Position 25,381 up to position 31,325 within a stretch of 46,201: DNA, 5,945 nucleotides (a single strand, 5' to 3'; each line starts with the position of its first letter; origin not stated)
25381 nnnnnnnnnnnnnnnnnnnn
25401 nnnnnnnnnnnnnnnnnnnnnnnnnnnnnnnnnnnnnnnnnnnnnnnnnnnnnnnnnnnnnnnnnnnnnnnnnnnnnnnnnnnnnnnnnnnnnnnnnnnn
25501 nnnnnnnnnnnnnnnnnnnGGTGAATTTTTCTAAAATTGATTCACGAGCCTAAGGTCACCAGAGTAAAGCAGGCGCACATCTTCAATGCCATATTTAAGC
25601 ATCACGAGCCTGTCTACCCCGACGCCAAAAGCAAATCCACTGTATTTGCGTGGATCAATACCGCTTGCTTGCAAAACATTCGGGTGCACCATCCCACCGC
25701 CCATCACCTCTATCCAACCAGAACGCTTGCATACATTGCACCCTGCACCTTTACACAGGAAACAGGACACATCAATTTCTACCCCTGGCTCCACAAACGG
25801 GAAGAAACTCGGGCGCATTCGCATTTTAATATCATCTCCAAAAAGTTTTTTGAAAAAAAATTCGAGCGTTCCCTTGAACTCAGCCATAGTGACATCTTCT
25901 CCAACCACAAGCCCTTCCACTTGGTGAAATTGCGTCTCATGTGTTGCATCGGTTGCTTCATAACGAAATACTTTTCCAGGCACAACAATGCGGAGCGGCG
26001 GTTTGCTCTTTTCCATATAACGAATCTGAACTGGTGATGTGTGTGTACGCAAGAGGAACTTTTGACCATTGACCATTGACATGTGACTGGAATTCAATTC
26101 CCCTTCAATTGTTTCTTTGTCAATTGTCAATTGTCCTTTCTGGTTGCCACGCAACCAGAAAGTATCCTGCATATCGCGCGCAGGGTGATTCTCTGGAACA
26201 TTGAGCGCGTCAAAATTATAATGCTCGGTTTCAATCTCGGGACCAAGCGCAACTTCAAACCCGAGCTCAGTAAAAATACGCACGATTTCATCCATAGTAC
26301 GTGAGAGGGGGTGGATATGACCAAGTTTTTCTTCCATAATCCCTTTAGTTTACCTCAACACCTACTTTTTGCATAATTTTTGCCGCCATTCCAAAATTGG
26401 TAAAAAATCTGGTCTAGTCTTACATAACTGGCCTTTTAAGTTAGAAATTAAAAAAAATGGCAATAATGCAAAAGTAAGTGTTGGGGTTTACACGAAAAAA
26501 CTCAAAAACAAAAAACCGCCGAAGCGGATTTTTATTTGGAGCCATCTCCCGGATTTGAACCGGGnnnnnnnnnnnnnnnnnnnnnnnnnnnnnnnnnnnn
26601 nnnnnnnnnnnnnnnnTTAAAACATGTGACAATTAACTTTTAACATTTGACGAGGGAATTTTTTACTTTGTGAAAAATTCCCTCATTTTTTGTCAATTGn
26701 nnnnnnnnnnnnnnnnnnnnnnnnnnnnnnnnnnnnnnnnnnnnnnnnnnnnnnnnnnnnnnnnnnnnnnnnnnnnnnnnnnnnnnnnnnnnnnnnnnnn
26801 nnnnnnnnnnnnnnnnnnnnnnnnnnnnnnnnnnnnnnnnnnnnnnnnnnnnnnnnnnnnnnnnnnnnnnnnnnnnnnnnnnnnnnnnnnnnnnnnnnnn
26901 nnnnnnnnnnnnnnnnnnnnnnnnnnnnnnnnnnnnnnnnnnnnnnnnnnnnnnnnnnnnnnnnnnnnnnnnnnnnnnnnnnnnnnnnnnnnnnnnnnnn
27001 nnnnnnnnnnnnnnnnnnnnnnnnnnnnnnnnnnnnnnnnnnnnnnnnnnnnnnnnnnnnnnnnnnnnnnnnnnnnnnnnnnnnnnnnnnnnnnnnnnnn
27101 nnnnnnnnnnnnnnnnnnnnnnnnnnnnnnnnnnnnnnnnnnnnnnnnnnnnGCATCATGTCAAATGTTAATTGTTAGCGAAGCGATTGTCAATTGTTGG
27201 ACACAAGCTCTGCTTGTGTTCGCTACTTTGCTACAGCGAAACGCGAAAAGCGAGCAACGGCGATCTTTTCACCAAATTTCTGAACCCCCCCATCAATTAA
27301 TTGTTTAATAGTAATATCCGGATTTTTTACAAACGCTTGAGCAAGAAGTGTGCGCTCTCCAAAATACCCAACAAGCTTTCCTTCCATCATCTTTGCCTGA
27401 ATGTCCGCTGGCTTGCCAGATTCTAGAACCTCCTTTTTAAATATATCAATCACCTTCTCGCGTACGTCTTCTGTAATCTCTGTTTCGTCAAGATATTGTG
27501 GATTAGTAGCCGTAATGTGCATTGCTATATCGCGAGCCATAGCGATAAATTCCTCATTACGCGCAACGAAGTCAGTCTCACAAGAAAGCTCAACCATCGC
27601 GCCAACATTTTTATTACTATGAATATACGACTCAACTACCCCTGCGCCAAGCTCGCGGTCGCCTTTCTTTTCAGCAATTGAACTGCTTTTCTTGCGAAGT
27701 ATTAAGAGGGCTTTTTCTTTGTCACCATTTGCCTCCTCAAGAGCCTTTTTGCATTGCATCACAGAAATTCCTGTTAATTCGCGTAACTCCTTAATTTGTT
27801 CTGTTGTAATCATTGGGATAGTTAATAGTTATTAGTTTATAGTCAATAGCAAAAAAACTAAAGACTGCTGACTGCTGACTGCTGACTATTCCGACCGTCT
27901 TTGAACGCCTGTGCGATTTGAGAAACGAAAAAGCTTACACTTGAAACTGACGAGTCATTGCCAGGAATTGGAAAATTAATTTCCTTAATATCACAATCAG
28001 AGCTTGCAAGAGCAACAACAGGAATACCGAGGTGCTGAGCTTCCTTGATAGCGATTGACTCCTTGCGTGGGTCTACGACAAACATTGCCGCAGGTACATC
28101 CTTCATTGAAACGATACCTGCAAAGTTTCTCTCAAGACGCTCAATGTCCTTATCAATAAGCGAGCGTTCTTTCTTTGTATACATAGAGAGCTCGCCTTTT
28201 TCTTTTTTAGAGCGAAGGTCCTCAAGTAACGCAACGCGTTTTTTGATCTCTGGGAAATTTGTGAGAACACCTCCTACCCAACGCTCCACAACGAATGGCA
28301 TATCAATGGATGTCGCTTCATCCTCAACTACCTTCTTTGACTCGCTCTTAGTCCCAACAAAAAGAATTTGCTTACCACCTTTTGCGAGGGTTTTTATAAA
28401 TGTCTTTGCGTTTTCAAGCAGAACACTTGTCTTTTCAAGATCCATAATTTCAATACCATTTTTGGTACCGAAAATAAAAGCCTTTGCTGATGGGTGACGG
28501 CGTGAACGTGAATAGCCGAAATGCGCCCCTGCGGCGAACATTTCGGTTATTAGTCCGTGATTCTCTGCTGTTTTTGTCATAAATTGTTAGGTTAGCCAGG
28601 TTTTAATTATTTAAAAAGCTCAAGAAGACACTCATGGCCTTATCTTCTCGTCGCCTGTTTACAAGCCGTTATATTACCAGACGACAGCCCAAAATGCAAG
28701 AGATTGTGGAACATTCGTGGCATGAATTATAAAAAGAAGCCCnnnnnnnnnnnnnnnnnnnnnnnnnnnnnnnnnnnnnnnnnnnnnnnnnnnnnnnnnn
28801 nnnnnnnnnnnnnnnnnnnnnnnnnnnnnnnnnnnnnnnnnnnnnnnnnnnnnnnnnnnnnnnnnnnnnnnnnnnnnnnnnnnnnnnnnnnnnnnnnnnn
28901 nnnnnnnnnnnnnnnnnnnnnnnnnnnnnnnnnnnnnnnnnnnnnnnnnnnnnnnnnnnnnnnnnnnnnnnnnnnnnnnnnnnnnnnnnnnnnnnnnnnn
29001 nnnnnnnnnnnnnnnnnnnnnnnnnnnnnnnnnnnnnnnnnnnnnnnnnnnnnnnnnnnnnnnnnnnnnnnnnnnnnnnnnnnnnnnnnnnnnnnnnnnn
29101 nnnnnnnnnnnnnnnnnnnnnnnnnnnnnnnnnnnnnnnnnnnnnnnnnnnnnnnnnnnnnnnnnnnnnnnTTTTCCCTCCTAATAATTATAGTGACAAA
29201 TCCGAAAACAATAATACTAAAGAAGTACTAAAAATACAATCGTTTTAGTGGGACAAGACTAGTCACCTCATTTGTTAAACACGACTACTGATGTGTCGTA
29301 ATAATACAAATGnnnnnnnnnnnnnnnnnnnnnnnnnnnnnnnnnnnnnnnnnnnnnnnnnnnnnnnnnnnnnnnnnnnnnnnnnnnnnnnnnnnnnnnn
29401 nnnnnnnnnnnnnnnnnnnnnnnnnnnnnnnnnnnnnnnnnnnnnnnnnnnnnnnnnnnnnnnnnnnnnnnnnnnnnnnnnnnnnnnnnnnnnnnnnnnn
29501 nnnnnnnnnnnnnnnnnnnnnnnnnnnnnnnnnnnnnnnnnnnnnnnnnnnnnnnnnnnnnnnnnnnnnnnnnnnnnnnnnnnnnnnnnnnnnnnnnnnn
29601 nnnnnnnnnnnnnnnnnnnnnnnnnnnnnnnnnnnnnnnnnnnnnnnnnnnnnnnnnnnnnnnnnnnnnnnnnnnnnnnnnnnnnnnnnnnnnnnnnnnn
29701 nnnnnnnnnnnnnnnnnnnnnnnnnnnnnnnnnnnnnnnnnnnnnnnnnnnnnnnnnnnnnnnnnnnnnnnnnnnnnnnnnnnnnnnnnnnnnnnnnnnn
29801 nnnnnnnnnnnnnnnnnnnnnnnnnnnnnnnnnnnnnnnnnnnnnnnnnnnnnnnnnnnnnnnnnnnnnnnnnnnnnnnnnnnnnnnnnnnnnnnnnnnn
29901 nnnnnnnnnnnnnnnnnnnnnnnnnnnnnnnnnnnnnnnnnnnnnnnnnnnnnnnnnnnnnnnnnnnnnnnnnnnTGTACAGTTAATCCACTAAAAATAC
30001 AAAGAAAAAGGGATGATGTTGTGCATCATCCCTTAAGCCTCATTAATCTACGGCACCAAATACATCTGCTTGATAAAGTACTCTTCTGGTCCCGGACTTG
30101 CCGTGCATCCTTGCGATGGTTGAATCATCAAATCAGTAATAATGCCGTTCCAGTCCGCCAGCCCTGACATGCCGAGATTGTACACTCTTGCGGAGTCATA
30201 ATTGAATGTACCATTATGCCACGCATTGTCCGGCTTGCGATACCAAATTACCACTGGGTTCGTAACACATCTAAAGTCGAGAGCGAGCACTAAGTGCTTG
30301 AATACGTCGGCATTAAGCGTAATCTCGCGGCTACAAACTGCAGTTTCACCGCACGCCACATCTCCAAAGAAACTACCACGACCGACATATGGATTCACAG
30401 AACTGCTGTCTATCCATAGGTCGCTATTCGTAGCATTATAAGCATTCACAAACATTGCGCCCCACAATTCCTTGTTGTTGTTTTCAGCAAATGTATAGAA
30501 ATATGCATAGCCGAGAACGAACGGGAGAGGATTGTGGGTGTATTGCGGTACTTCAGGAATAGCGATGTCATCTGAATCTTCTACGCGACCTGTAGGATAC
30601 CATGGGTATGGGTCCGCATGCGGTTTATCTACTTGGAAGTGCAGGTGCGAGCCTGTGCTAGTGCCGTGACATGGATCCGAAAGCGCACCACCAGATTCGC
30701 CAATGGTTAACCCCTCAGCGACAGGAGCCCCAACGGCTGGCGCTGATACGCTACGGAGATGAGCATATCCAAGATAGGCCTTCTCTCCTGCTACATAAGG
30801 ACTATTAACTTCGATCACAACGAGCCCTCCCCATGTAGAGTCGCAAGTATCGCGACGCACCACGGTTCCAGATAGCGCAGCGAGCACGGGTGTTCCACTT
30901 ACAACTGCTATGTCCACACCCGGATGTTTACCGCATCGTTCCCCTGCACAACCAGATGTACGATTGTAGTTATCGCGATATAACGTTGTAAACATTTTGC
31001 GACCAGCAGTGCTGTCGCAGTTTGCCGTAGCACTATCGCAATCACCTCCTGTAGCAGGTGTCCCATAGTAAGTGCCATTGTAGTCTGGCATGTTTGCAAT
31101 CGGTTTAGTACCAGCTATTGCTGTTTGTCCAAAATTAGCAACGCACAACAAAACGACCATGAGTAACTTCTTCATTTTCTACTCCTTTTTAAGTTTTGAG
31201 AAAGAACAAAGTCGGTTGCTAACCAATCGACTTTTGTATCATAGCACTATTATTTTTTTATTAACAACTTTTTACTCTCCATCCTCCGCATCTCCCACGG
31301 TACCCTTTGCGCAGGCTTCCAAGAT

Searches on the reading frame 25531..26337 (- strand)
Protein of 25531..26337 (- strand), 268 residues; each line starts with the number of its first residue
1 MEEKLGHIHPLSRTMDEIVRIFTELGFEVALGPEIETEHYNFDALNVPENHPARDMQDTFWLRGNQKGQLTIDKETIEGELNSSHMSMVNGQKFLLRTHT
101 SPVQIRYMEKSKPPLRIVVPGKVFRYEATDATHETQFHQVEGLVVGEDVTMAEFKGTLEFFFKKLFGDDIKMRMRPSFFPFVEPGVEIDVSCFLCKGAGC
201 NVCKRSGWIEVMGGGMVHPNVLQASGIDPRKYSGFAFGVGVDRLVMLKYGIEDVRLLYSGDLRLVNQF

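Call 16: search_protein_families(library=pfam, proteins=[window:25531-26337:-], max_evalue=0.001)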
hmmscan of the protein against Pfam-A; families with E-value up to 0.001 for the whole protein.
window:25531-26337:- (268 aa): 1 family
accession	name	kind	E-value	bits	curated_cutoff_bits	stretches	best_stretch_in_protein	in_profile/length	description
PF01409.25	tRNA-synt_2d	-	1.7e-100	336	19.8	1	4-268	12-246/246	tRNA synthetases class II core domain (F)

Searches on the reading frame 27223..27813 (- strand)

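Call 17: search_protein_families(library=pfam, proteins=[window:27223-27813:-], max_evalue=0.001)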
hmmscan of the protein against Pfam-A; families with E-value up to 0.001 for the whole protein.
window:27223-27813:- (196 aa): 3 families
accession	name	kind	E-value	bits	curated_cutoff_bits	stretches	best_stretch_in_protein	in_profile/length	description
PF00889.24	EF_TS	-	1.5e-33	116.6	27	1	57-194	79-202/204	Elongation factor TS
PF22566.2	UBA_8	-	5.6e-06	26.4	26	1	4-36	4-36/46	UBA-like domain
PF25025.1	EF-Ts_N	-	5.6e-05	23.5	33.2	1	5-37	15-48/60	Elongation factor Ts, mitochondrial, N-terminal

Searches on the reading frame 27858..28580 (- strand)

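Call 17: search_protein_families(library=pfam, proteins=[window:27858-28580:-], max_evalue=0.001)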
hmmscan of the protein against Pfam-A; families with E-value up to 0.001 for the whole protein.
window:27858-28580:- (240 aa): 1 family
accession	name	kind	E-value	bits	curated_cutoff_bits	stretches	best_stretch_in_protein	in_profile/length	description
PF00318.25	Ribosomal_S2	-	1.6e-72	243.7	26.1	1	14-229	1-216/216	Ribosomal protein S2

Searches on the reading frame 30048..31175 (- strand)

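Call 6: search_protein_families(library=pfam, proteins=[window:30048-31175:-], max_evalue=0.01)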
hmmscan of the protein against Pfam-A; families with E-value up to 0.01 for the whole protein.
window:30048-31175:- (375 aa): 1 family
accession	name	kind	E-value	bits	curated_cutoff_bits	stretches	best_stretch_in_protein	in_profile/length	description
PF01551.29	Peptidase_M23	-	5.6e-15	55.8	28.7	1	83-184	2-89/96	Peptidase family M23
